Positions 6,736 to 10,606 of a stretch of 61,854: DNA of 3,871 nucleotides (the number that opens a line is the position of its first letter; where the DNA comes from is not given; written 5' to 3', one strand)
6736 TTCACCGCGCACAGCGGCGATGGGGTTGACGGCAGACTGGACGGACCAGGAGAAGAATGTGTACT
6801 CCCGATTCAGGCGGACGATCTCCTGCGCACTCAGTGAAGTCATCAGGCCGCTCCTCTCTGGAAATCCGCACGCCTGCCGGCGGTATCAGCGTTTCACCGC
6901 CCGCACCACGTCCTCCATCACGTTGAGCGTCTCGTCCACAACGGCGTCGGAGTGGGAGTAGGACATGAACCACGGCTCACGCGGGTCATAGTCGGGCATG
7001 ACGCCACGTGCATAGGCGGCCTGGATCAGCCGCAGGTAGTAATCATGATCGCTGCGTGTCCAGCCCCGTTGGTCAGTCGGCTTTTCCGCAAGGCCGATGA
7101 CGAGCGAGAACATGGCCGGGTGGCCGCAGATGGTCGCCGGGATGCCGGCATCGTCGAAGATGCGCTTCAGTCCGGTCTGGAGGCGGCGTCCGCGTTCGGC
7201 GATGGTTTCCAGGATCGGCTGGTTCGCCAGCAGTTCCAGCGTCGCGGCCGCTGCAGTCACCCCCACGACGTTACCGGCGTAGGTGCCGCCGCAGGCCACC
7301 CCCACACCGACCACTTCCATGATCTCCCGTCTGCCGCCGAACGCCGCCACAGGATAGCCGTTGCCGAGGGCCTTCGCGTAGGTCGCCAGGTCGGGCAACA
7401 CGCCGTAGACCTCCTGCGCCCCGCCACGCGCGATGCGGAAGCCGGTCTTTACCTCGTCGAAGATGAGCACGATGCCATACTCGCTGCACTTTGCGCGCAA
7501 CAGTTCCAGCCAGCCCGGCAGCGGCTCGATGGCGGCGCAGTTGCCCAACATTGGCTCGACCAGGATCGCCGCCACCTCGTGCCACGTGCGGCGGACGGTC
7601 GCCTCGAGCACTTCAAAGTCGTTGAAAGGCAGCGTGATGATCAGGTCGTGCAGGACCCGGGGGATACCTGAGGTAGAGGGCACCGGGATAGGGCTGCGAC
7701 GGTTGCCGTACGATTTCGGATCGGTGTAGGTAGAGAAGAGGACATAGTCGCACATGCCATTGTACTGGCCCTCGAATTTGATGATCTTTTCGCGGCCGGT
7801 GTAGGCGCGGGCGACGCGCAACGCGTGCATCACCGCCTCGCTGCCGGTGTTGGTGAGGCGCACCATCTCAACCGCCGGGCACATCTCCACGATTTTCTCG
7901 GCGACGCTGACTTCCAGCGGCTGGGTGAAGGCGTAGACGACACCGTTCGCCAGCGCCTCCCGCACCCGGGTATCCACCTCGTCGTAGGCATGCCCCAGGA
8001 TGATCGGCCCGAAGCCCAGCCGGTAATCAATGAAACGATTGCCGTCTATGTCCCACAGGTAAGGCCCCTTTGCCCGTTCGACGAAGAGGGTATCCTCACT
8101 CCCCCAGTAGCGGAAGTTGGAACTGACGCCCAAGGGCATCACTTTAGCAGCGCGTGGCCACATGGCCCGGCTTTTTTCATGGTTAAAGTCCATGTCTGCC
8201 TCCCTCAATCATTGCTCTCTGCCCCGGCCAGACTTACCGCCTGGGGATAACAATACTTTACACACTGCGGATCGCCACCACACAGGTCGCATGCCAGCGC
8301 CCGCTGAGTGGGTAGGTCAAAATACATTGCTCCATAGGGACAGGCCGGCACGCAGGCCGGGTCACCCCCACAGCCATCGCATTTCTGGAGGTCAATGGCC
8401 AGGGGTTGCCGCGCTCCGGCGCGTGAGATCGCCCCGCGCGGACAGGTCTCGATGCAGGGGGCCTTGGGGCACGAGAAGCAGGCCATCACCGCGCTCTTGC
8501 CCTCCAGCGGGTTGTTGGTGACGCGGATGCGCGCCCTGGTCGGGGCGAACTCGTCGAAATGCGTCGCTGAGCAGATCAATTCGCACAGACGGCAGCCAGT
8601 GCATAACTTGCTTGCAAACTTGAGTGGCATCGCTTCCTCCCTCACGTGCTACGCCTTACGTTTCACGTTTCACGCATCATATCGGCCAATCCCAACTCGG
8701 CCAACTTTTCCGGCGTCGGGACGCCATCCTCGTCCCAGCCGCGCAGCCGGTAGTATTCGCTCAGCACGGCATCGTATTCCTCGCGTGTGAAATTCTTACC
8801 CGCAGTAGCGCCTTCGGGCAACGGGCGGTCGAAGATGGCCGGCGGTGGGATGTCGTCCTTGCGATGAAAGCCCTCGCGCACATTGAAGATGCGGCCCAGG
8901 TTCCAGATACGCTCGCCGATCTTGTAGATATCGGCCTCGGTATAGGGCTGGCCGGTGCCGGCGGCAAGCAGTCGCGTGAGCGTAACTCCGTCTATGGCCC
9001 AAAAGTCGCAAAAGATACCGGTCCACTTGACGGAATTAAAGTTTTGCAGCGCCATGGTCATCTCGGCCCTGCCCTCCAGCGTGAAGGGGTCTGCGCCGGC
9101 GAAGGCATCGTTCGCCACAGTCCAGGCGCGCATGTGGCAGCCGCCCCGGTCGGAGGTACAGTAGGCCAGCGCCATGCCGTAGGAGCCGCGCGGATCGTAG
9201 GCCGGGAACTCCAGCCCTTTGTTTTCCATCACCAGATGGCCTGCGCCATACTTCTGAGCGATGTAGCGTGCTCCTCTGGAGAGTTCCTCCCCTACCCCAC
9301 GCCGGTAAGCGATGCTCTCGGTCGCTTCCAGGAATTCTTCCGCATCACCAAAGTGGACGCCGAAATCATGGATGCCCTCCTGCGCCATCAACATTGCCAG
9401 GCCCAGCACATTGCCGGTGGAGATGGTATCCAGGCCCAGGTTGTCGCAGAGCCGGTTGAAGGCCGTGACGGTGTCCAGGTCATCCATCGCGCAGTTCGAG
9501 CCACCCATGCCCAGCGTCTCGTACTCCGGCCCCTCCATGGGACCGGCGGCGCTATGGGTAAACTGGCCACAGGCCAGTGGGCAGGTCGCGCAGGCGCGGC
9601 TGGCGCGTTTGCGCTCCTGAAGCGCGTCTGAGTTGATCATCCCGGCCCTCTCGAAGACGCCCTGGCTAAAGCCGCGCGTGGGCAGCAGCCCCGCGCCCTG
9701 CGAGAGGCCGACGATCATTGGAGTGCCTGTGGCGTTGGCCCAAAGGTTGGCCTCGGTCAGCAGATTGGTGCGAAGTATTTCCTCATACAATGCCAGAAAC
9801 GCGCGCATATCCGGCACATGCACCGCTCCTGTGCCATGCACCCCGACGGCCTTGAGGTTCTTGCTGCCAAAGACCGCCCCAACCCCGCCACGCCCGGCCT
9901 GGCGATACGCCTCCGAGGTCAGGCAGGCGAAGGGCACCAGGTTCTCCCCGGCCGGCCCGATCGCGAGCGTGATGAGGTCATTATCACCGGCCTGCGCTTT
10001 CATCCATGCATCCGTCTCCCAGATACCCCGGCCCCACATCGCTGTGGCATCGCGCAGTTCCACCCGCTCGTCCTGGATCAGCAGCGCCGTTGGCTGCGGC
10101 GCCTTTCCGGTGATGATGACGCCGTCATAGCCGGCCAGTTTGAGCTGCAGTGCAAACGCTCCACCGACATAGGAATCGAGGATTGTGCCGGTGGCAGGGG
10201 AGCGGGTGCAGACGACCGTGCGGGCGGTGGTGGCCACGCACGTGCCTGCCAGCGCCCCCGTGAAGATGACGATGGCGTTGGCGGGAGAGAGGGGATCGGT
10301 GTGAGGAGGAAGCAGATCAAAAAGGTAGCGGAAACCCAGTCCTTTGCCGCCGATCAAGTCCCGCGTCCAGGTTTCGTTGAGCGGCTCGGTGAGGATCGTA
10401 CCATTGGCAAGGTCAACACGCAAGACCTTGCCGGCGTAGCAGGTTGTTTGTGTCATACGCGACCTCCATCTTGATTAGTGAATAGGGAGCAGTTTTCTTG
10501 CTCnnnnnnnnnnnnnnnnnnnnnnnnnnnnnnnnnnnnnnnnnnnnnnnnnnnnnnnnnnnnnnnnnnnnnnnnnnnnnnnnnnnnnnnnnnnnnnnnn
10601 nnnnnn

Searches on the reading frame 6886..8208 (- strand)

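Call 81: search_protein_families(library=pfam, proteins=[window:6886-8208:-], max_evalue=0.00001)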
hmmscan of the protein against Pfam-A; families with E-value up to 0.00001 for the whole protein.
window:6886-8208:- (440 aa): 1 family
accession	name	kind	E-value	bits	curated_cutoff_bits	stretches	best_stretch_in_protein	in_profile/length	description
PF00202.27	Aminotran_3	-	1.1e-63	215.7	30.5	1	40-404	10-370/403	Aminotransferase class-III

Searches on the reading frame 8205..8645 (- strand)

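Call 91: search_protein_families(library=pfam, proteins=[window:8205-8645:-], max_evalue=0.0001)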
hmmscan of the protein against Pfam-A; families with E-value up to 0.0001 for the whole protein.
window:8205-8645:- (146 aa): 4 families
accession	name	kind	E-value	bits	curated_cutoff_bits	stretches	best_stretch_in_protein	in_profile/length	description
PF13187.11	Fer4_9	-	4e-09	36.8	27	2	15-73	2-52/52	4Fe-4S dicluster domain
PF12838.12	Fer4_7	-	1.5e-08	35.4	27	0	56-106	2-52/52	4Fe-4S dicluster domain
PF12837.12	Fer4_6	-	1.6e-08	34.5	25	1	83-106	3-23/24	4Fe-4S binding domain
PF13247.11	Fer4_11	-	1e-07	32.5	26.2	1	55-138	9-96/100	4Fe-4S dicluster domain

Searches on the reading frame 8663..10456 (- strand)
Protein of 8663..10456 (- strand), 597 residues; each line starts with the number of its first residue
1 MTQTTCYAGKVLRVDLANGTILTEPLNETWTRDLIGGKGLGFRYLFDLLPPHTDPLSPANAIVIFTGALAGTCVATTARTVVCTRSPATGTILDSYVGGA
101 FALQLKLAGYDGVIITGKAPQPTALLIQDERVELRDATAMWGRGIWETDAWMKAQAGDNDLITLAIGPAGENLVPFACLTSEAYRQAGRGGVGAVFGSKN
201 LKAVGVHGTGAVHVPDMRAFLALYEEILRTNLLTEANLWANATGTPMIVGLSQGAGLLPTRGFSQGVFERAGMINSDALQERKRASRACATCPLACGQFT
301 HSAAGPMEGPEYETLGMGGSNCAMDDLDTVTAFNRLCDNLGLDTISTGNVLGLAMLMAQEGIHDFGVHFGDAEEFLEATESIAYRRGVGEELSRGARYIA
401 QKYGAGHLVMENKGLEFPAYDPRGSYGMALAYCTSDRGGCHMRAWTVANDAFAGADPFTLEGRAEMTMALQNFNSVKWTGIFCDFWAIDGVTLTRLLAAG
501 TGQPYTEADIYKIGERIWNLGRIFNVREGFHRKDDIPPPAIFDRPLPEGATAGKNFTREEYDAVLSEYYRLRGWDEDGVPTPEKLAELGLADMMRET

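Call 81: search_protein_families(library=pfam, proteins=[window:8663-10456:-], max_evalue=0.00001)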
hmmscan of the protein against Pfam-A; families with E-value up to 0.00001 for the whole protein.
window:8663-10456:- (597 aa): 2 families
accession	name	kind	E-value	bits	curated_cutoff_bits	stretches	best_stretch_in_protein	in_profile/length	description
PF01314.23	AFOR_C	-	5.5e-115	385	27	1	239-590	19-385/385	Aldehyde ferredoxin oxidoreductase, domains 2 & 3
PF02730.20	AFOR_N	-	4.2e-72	242.5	29.8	1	9-209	1-199/199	Aldehyde ferredoxin oxidoreductase, N-terminal domain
